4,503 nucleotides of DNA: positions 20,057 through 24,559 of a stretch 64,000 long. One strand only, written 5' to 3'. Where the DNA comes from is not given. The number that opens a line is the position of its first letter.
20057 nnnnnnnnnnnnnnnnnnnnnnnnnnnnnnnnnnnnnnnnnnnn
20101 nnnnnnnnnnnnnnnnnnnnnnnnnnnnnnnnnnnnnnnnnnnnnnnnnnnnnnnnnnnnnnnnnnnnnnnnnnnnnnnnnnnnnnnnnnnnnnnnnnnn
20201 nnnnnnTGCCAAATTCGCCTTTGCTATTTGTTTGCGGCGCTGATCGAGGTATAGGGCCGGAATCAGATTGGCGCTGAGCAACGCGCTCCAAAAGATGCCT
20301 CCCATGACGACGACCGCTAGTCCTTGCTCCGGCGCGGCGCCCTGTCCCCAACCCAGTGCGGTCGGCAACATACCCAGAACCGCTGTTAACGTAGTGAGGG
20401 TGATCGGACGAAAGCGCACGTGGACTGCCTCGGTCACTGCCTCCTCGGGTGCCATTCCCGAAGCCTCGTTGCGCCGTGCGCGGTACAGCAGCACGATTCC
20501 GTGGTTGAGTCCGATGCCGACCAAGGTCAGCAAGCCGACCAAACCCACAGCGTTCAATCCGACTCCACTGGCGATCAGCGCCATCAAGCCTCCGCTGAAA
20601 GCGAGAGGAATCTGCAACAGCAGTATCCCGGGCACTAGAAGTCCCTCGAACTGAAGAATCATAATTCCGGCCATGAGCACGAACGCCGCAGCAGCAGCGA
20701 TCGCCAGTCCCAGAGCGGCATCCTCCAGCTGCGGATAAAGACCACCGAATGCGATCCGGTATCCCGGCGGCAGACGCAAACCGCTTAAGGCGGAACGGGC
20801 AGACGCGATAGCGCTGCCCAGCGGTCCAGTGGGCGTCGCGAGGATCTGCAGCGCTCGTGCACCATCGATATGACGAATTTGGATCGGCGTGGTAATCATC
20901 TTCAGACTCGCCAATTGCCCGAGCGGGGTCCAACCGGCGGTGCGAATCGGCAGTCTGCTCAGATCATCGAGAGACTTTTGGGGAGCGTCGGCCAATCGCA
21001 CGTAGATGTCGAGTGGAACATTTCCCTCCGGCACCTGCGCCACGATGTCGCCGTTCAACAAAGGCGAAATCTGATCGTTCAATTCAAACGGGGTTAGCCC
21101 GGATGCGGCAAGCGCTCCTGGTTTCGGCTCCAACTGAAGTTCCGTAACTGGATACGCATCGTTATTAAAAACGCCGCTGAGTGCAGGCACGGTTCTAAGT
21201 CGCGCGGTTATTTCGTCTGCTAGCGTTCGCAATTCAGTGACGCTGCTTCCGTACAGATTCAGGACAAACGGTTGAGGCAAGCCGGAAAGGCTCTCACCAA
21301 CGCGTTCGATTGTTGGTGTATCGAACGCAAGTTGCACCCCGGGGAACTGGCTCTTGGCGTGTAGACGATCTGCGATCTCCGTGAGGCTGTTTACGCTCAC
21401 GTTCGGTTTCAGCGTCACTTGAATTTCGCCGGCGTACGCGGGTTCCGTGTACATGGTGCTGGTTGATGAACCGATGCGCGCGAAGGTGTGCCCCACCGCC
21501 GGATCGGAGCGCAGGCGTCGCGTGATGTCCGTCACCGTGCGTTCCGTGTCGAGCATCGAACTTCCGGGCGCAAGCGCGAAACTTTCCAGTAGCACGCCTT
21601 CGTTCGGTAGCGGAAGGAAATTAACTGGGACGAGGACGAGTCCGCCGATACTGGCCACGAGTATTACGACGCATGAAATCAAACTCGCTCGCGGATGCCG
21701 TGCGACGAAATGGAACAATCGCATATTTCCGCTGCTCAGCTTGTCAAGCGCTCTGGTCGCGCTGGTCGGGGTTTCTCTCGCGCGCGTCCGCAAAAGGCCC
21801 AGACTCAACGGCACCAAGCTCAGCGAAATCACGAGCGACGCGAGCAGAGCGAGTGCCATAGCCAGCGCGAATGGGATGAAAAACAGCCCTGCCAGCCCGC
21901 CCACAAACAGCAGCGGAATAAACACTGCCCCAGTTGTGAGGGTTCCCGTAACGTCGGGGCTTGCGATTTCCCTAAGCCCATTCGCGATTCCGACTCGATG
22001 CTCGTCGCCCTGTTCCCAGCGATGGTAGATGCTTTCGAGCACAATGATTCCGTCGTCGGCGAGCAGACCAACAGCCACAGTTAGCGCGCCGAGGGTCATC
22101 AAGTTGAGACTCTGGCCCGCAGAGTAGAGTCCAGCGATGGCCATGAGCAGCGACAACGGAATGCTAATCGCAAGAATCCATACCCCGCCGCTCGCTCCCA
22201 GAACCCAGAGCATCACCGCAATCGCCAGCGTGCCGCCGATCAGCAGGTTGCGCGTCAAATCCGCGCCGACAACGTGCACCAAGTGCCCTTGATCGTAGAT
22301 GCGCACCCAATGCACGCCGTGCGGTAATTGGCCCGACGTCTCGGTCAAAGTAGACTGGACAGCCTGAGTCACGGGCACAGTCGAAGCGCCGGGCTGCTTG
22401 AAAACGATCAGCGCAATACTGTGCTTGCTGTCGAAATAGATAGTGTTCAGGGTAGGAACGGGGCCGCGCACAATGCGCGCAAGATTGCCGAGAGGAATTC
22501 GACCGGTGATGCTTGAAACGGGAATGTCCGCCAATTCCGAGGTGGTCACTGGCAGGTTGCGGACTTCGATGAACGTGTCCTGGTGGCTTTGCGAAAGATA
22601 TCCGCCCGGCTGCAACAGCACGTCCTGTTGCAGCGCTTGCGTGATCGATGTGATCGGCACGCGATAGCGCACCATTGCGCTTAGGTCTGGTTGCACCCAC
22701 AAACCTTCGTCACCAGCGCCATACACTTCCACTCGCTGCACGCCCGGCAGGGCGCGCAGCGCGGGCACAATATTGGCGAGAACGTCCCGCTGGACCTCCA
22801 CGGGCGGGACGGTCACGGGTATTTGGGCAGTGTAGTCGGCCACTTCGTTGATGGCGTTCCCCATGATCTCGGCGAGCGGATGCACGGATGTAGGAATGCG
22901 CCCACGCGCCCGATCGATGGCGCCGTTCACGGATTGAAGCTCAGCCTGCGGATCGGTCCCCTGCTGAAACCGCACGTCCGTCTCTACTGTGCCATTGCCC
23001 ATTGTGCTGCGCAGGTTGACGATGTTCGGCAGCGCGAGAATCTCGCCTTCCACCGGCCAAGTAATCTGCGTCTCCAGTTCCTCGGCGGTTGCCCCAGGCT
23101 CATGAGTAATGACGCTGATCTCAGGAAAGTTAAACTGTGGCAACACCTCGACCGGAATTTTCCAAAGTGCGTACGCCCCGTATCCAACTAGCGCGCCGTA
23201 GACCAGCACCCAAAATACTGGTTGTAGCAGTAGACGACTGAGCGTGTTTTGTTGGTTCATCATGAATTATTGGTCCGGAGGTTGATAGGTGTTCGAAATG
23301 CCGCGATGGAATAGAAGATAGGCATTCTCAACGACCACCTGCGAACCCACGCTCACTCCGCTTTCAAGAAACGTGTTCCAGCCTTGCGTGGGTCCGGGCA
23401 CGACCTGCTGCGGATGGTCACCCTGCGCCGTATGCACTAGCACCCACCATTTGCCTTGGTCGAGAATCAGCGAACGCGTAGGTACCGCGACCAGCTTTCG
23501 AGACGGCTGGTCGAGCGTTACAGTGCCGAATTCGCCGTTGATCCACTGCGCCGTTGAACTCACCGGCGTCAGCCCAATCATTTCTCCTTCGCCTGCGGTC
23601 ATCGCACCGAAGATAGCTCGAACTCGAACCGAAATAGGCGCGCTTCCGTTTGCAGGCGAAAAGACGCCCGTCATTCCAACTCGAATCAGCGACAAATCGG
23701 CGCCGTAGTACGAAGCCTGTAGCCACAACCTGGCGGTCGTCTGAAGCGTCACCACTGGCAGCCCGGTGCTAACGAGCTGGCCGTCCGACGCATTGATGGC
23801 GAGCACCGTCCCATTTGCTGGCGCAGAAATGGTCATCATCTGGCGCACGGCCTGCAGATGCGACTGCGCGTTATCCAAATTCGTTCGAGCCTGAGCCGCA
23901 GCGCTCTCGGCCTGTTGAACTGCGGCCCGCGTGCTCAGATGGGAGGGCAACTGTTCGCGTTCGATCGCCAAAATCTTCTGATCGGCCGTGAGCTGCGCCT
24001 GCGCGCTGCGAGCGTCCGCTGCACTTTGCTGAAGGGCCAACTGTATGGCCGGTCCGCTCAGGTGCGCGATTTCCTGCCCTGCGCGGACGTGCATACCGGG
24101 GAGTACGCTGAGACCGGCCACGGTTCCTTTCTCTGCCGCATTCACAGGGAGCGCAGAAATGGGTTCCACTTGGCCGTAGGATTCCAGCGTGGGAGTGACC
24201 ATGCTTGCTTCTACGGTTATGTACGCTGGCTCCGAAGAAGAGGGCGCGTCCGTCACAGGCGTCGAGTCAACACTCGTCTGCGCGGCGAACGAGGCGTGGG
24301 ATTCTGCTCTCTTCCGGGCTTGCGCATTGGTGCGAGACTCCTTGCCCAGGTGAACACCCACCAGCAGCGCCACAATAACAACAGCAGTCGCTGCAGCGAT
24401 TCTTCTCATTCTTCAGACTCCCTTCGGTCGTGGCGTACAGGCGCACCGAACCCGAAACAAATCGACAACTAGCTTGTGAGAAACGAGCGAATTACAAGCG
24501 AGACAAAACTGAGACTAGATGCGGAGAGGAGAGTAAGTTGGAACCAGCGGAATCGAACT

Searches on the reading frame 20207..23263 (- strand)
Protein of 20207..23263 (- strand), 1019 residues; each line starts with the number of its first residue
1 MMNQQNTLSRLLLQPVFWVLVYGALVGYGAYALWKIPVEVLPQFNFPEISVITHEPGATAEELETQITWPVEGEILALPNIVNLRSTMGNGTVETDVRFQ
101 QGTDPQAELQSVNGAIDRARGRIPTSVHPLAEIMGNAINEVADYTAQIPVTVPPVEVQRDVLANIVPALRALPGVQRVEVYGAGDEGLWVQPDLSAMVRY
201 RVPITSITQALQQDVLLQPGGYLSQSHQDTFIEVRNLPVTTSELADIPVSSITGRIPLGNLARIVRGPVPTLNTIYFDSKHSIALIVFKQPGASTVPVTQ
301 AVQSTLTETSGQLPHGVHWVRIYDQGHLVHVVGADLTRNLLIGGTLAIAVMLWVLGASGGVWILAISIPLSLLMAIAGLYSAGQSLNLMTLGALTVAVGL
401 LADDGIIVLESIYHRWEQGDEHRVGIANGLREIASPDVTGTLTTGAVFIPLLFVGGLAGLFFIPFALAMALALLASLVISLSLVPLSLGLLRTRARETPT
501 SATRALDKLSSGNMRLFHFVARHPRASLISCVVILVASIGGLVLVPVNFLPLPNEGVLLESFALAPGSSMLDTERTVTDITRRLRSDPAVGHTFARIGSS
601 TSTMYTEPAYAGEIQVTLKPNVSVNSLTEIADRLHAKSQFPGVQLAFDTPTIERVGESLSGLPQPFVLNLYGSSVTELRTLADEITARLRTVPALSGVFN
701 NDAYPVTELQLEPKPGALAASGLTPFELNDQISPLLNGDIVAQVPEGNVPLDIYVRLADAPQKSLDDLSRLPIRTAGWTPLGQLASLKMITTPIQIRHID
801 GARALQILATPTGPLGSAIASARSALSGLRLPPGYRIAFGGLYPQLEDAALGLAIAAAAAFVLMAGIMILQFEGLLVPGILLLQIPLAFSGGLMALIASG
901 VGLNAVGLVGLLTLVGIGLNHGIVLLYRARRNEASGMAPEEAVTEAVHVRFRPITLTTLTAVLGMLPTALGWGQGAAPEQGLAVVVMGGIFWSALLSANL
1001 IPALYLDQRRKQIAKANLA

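Call 72: search_protein_families(library=pfam, proteins=[window:20207-23263:-], max_evalue=0.0001)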
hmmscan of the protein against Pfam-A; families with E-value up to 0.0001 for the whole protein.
window:20207-23263:- (1019 aa): 1 family
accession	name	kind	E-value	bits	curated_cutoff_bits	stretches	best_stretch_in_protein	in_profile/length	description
PF00873.25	ACR_tran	-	1.5e-182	609.4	28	1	13-1006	7-1018/1021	AcrB/AcrD/AcrF family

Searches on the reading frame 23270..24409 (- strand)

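Call 72: search_protein_families(library=pfam, proteins=[window:23270-24409:-], max_evalue=0.0001)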
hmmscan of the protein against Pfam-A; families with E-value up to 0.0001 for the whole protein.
window:23270-24409:- (380 aa): 3 families
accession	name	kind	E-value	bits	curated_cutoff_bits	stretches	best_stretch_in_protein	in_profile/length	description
PF16576.10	HlyD_D23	-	9e-16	58.2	30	1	187-247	104-164/214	Barrel-sandwich domain of CusB or HlyD membrane-fusion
PF13437.12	HlyD_3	-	6.6e-10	40.1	22.2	1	193-273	1-83/106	HlyD family secretion protein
PF00364.28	Biotin_lipoyl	-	4.6e-07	30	22.1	0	190-222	41-73/73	Biotin-requiring enzyme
